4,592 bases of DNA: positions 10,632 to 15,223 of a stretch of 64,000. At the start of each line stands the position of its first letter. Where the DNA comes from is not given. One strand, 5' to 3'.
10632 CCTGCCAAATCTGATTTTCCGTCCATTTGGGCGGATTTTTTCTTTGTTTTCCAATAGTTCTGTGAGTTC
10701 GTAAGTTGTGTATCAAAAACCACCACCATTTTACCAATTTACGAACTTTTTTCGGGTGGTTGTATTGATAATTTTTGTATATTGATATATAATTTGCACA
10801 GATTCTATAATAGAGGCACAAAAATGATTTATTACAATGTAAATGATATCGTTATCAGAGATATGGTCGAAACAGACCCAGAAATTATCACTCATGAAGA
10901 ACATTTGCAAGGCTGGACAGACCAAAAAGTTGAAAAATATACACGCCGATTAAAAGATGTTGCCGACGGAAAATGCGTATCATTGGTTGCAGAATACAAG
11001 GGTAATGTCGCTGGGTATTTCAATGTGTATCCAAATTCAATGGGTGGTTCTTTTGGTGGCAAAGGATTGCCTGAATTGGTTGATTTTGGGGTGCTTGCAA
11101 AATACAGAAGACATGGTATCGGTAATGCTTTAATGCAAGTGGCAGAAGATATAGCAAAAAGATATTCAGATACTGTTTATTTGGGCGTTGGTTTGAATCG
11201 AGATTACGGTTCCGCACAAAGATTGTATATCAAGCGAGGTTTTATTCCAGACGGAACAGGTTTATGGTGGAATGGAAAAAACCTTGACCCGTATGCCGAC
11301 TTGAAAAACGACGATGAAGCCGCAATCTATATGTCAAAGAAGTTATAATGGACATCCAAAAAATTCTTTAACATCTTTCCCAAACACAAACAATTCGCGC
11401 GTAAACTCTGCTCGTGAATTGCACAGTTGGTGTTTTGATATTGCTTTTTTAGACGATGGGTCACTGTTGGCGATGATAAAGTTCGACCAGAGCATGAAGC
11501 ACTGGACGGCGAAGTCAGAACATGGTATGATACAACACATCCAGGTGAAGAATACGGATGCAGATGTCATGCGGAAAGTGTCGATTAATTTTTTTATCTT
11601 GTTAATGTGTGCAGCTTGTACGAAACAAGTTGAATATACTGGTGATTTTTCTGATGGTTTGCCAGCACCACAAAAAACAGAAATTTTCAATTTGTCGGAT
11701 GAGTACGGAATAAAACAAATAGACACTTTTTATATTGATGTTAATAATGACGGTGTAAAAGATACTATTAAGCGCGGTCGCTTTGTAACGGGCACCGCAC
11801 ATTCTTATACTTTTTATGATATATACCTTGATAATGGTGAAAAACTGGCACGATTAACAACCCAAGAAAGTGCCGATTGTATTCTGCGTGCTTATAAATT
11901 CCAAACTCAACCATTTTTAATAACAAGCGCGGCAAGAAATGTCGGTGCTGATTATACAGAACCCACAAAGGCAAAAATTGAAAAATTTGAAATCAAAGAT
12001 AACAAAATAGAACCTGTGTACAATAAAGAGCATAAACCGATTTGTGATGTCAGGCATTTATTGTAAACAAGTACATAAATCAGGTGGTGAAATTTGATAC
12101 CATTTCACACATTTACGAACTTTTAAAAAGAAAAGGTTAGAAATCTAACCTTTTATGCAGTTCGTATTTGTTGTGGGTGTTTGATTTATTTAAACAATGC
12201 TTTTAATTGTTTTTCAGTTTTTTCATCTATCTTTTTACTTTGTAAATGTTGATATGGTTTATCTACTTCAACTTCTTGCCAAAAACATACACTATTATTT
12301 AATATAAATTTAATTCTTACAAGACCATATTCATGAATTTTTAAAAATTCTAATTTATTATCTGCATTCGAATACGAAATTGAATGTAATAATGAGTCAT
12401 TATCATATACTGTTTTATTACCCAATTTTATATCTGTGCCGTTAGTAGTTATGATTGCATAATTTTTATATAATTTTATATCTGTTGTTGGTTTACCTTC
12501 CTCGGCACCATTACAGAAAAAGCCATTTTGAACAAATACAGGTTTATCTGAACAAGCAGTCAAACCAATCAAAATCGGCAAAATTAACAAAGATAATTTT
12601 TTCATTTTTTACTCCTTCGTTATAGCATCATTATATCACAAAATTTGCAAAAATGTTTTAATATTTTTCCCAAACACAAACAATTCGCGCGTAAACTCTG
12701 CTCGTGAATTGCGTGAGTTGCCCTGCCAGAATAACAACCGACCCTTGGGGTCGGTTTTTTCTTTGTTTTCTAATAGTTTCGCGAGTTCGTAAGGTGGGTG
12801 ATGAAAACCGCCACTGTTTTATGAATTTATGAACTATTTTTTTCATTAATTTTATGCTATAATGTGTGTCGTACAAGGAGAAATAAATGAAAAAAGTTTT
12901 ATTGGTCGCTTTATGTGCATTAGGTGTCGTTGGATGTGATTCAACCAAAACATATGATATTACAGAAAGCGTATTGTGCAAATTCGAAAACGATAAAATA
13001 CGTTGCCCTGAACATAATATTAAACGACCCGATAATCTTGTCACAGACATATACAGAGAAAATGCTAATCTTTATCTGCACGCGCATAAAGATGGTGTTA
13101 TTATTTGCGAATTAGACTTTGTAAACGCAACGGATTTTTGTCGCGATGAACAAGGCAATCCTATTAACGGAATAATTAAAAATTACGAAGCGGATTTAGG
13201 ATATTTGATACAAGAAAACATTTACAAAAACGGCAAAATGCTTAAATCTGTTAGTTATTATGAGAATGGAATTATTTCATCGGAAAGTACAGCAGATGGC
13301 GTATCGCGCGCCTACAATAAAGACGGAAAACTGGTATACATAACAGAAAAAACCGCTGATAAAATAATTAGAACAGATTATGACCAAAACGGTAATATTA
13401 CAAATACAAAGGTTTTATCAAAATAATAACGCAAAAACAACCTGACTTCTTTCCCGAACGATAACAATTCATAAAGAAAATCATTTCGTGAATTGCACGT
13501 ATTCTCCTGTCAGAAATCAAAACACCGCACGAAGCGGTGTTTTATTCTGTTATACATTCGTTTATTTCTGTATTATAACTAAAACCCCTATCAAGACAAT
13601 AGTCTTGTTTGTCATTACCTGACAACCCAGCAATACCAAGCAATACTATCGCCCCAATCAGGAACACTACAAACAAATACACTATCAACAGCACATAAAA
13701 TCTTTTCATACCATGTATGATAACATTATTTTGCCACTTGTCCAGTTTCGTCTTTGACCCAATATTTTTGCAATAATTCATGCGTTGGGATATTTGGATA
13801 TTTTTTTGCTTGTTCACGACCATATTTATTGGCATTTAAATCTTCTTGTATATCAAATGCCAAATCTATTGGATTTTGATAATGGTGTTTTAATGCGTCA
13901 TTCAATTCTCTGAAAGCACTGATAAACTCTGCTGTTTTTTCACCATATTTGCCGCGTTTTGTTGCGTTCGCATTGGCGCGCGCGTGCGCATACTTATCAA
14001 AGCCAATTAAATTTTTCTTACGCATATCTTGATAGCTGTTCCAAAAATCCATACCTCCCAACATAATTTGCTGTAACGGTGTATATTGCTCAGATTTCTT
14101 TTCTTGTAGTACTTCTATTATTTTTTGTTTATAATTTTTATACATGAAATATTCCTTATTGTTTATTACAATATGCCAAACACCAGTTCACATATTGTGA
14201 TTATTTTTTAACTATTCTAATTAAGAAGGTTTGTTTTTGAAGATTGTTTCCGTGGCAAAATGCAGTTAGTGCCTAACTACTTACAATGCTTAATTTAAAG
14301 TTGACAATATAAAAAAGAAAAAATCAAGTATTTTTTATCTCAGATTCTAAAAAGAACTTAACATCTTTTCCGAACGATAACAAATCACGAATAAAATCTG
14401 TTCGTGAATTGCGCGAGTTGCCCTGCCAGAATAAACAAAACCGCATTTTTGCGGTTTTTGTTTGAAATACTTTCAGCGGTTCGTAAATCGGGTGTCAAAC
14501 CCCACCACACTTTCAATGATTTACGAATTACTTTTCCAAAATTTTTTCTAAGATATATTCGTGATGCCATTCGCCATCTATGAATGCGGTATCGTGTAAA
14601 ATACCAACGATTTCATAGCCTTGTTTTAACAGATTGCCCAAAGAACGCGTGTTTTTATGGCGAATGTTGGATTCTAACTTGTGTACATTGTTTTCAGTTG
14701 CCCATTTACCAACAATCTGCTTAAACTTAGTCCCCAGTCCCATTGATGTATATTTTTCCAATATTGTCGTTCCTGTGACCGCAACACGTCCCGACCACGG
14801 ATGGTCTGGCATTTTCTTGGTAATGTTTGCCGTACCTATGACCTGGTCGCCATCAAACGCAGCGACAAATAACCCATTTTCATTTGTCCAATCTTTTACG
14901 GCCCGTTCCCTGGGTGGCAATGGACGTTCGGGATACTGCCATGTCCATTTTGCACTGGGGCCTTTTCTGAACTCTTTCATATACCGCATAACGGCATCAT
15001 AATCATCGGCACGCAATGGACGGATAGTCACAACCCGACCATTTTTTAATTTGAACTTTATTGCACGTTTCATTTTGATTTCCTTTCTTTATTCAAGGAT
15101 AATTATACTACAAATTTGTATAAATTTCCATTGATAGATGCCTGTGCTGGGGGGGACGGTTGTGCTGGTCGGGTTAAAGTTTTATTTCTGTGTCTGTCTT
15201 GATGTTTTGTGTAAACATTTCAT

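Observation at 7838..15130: tRNA-Glu-anchored array of ~200-bp structured repeats, each with a tRNA-Glu 3'-end mimic, delimiting one/two-gene modules (integron-like, no integrase in view)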

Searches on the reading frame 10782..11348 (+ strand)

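Call 10: search_protein_families(library=pfam, proteins=[window:10782-11348:+], max_evalue=0.01)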
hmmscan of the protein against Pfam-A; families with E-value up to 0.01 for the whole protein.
window:10782-11348:+ (188 aa): 3 families
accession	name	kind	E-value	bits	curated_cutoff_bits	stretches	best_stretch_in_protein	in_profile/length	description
PF00583.31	Acetyltransf_1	-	3.6e-12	47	20.7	1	43-154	14-116/116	Acetyltransferase (GNAT) family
PF13508.13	Acetyltransf_7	-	1.1e-09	38.9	27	1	67-155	5-83/84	Acetyltransferase (GNAT) domain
PF13673.13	Acetyltransf_10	-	5.8e-07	30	23.6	1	43-158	11-111/128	Acetyltransferase (GNAT) domain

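Call 59: search_protein_families(library=ncbifam, max_evalue=0.00001, proteins=[window:10782-11348:+])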
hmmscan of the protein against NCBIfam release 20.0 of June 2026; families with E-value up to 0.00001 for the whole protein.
window:10782-11348:+ (188 aa): 1 family
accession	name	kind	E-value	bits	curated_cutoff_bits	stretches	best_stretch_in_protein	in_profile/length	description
NF053587.1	SpmdActasePaiA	equivalog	2.5e-06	27.4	250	1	55-166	49-159/172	spermidine/spermine N(1)-acetyltransferase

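Call 70: search_protein_families(library=padloc, max_evalue=0.001, proteins=[window:10782-11348:+])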
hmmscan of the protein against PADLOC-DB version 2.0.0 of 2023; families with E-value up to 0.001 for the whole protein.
window:10782-11348:+ (188 aa): 0 families

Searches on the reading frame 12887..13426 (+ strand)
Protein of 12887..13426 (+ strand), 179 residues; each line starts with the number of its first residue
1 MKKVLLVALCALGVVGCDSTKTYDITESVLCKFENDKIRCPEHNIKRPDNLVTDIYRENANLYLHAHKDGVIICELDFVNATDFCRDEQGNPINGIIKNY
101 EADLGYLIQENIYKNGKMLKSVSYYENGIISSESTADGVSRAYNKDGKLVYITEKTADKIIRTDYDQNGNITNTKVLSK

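Call 10: search_protein_families(library=pfam, proteins=[window:12887-13426:+], max_evalue=0.01)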
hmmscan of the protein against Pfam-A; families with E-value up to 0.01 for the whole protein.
window:12887-13426:+ (179 aa): 2 families
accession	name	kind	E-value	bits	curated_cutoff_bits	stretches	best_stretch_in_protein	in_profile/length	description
PF07661.19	MORN_2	-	2.7e-06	27.4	29.6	0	122-134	6-18/22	MORN repeat variant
PF08450.18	SGL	-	0.0038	17.3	26.3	0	142-177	140-176/246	SMP-30/Gluconolactonase/LRE-like region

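Call 70: search_protein_families(library=padloc, max_evalue=0.001, proteins=[window:12887-13426:+])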
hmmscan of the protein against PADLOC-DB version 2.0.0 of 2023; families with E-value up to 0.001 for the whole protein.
window:12887-13426:+ (179 aa): 0 families

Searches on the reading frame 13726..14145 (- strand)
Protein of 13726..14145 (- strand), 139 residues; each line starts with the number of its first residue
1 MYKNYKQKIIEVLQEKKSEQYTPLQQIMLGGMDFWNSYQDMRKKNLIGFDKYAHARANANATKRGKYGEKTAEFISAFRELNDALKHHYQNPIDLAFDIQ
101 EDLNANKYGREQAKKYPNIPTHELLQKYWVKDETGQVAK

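Call 10: search_protein_families(library=pfam, proteins=[window:13726-14145:-], max_evalue=0.01)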
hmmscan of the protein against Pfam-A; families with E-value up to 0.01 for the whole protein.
window:13726-14145:- (139 aa): 1 family
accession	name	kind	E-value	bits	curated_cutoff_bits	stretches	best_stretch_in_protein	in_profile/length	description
PF00277.23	SAA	-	1e-20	74.5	30.8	1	24-115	4-90/102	Serum amyloid A protein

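Call 59: search_protein_families(library=ncbifam, max_evalue=0.00001, proteins=[window:13726-14145:-])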
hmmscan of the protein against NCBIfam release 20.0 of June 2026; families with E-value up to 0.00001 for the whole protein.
window:13726-14145:- (139 aa): 0 families

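Call 70: search_protein_families(library=padloc, max_evalue=0.001, proteins=[window:13726-14145:-])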
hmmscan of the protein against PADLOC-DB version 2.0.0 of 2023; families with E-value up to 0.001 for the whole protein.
window:13726-14145:- (139 aa): 0 families

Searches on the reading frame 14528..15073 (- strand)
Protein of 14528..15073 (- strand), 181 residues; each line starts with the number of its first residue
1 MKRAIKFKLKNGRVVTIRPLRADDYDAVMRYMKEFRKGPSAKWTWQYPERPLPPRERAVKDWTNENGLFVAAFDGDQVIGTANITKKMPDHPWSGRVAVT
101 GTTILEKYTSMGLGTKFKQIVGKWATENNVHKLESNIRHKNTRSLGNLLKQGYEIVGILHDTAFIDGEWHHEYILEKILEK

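Call 10: search_protein_families(library=pfam, proteins=[window:14528-15073:-], max_evalue=0.01)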
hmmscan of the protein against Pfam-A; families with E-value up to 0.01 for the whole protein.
window:14528-15073:- (181 aa): 3 families
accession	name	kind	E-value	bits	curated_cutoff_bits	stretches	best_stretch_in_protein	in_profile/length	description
PF13302.13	Acetyltransf_3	-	8.4e-10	39.9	25.4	1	15-153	2-137/138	Acetyltransferase (GNAT) domain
PF00583.31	Acetyltransf_1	-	1.4e-08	35.5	20.7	1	43-153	7-116/116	Acetyltransferase (GNAT) family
PF13420.13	Acetyltransf_4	-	5.4e-08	33.4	24.3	1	17-173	1-154/155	Acetyltransferase (GNAT) domain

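Call 59: search_protein_families(library=ncbifam, max_evalue=0.00001, proteins=[window:14528-15073:-])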
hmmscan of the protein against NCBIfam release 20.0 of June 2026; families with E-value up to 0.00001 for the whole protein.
window:14528-15073:- (181 aa): 1 family
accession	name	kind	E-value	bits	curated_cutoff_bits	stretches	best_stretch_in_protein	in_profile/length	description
NF040503.1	resist_ArsN1a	equivalog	1.6e-10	40.9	170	1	56-179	34-159/159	arsinothricin resistance N-acetyltransferase ArsN1 family A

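Call 70: search_protein_families(library=padloc, max_evalue=0.001, proteins=[window:14528-15073:-])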
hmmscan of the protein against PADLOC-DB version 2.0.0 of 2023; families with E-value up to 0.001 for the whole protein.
window:14528-15073:- (181 aa): 0 families
